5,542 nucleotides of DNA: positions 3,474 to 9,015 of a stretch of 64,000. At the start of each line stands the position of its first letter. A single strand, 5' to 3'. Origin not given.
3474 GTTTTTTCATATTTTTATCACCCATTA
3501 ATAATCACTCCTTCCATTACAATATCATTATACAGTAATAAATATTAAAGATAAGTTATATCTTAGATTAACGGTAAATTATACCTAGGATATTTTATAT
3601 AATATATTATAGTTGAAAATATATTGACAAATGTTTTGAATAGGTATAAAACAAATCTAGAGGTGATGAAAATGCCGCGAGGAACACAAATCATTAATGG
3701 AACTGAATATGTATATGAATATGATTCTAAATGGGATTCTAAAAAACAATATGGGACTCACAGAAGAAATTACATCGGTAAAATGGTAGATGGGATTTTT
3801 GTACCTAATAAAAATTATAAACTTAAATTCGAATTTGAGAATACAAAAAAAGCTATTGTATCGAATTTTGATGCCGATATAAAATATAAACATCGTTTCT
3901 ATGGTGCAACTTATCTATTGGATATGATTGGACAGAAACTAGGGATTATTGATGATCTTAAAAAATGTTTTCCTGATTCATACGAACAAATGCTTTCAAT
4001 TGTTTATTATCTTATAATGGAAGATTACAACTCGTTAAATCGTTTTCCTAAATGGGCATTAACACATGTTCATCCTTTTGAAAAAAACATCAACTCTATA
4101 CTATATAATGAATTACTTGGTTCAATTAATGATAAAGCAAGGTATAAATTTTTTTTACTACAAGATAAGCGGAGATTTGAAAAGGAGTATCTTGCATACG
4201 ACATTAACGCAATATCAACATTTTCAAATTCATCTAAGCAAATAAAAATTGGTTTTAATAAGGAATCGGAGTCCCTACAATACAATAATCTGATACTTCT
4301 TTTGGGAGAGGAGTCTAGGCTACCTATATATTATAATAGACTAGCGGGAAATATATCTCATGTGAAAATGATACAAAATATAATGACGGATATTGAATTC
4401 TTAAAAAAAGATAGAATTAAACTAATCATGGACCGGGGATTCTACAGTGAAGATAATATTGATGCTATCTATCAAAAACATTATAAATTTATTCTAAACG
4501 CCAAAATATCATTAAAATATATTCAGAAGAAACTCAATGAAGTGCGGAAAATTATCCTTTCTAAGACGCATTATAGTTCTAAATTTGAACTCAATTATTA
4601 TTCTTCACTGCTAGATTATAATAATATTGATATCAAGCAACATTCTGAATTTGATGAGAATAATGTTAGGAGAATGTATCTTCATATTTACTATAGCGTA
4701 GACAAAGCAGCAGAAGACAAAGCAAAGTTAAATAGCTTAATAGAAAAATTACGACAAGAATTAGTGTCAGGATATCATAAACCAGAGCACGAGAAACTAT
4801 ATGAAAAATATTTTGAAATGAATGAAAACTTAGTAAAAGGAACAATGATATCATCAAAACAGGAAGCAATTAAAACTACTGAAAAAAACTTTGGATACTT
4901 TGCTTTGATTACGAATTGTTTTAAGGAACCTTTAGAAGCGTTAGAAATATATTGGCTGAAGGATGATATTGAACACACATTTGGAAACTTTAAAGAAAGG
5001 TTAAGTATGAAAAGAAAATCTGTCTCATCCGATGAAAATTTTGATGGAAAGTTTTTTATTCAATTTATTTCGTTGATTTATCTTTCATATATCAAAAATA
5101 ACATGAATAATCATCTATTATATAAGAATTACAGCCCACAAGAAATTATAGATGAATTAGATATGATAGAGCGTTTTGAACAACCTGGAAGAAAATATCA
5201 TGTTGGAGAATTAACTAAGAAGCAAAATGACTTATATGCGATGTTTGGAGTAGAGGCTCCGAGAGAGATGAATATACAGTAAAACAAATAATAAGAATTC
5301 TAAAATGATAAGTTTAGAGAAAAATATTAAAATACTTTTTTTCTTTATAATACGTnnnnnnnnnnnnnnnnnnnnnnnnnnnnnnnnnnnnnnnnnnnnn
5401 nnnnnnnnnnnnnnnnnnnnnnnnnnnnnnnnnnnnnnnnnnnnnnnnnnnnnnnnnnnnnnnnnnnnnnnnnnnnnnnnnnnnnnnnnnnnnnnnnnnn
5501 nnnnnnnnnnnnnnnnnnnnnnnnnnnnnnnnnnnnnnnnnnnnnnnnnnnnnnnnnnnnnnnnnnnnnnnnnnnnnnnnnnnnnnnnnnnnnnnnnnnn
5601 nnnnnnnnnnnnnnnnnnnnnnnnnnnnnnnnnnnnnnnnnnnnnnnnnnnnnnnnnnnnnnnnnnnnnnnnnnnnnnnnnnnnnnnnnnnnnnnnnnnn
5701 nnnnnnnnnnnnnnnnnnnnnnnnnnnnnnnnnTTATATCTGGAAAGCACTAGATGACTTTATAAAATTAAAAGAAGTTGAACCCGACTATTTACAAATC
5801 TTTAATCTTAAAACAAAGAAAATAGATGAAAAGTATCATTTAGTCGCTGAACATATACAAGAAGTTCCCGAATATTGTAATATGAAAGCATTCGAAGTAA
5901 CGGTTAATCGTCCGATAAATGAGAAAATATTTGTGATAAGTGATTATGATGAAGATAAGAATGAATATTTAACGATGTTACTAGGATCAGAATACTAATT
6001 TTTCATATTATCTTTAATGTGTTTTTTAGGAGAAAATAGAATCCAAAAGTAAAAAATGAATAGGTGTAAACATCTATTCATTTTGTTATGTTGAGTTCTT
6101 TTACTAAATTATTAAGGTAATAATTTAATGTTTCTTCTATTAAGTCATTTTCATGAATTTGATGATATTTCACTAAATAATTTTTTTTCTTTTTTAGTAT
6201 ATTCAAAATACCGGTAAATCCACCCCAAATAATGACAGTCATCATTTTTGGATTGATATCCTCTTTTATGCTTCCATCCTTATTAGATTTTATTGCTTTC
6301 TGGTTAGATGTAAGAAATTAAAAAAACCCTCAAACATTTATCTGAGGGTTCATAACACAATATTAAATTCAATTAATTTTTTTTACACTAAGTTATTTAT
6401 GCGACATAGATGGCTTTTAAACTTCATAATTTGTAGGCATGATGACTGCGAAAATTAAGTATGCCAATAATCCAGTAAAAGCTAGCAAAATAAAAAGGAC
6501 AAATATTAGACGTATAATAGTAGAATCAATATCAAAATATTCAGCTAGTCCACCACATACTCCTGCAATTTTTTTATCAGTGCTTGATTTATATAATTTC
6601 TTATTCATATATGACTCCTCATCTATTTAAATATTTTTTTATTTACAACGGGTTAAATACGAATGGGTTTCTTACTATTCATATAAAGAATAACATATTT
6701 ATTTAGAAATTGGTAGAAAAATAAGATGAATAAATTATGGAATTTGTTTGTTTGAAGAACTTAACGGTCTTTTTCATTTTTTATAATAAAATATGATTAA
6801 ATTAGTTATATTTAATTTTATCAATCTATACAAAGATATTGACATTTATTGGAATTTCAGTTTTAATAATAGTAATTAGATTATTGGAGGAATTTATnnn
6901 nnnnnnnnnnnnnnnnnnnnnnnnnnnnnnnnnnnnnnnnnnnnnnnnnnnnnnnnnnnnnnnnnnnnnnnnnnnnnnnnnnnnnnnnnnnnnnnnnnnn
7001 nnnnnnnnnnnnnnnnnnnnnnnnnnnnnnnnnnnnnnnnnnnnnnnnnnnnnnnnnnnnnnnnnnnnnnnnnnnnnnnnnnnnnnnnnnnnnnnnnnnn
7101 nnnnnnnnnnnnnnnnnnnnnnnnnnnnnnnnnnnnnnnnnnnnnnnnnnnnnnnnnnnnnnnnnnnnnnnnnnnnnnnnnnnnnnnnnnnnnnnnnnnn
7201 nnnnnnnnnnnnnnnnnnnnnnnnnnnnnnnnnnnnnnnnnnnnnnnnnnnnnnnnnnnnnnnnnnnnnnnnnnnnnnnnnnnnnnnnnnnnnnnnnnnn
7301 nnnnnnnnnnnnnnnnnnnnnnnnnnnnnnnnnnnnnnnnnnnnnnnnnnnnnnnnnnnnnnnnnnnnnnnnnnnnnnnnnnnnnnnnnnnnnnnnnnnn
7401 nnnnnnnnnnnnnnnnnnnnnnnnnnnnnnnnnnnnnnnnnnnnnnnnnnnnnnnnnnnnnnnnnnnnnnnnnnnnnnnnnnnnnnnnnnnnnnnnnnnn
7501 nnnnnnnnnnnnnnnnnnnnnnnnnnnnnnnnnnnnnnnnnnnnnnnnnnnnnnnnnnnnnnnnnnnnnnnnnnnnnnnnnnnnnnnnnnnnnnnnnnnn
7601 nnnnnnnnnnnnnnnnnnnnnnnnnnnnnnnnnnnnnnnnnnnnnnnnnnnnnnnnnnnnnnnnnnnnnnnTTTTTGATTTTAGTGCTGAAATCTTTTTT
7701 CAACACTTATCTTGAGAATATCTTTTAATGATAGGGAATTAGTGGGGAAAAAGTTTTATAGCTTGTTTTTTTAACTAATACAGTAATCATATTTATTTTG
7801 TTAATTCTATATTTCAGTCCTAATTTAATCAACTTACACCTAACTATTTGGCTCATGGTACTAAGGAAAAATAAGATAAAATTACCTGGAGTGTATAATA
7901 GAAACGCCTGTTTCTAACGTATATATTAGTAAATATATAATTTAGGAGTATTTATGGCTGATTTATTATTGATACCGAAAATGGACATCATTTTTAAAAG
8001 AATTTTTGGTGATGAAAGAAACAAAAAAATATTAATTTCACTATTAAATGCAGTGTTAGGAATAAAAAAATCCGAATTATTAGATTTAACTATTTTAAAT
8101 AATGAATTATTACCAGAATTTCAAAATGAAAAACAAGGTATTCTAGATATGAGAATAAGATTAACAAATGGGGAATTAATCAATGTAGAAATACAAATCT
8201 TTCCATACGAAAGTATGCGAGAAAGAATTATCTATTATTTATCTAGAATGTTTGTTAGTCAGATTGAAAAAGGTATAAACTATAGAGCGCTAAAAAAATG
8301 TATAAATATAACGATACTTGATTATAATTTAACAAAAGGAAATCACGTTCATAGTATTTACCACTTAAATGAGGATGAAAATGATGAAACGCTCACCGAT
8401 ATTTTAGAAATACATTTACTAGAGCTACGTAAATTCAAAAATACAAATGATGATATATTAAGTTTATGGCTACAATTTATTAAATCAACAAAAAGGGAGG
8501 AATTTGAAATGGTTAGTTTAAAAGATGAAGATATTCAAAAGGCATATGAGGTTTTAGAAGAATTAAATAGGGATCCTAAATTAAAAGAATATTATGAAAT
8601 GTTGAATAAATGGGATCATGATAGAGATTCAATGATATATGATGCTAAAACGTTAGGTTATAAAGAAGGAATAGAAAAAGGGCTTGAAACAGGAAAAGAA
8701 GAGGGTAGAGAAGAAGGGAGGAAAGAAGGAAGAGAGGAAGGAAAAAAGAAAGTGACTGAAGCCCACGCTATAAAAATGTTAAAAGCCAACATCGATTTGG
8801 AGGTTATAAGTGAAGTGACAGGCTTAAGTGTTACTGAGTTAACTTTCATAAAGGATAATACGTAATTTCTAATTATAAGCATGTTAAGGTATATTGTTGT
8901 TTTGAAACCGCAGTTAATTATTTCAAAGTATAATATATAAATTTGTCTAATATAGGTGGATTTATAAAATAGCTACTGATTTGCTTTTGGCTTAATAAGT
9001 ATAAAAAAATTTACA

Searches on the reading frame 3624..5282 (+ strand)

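Call 43: search_protein_families(library=ncbifam, proteins=[window:3624-5282:+], max_evalue=0.001)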
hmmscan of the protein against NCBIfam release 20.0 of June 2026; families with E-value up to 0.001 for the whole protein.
window:3624-5282:+ (552 aa): 3 families
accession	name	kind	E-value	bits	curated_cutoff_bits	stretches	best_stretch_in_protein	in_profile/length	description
NF033559.2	transpos_IS1634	equivalog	5.3e-73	246.7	100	1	71-544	28-482/483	IS1634 family transposase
NF033592.1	transpos_IS4_1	equivalog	4e-05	22.9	115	1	261-490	175-331/332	IS4 family transposase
NF033541.0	transpos_ISH3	equivalog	0.00063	19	225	1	245-345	128-233/298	ISH3 family transposase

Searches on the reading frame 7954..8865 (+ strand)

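Call 43: search_protein_families(library=ncbifam, proteins=[window:7954-8865:+], max_evalue=0.001)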
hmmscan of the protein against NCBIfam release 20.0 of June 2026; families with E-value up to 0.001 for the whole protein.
window:7954-8865:+ (303 aa): 5 families
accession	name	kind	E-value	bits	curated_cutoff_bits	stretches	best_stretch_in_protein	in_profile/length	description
TIGR01784.1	T_den_put_tspse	subfamily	2.3e-49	168.7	52.1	1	9-296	1-270/273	Rpn family recombination-promoting nuclease/putative transposase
NF004270.2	PRK05687.2-1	equivalog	1.1e-07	31.7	180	1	217-270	35-94/223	flagellar assembly protein FliH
NF009925.1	PRK13386.1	equivalog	8.4e-07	28.5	192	1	233-266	40-73/228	flagellar assembly protein FliH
NF004267.1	PRK05687.1-3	equivalog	4.4e-06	26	293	1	230-268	82-124/266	flagellar assembly protein FliH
NF004266.1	PRK05687.1-1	equivalog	9.9e-05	21.9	260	1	211-267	33-89/230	flagellar assembly protein FliH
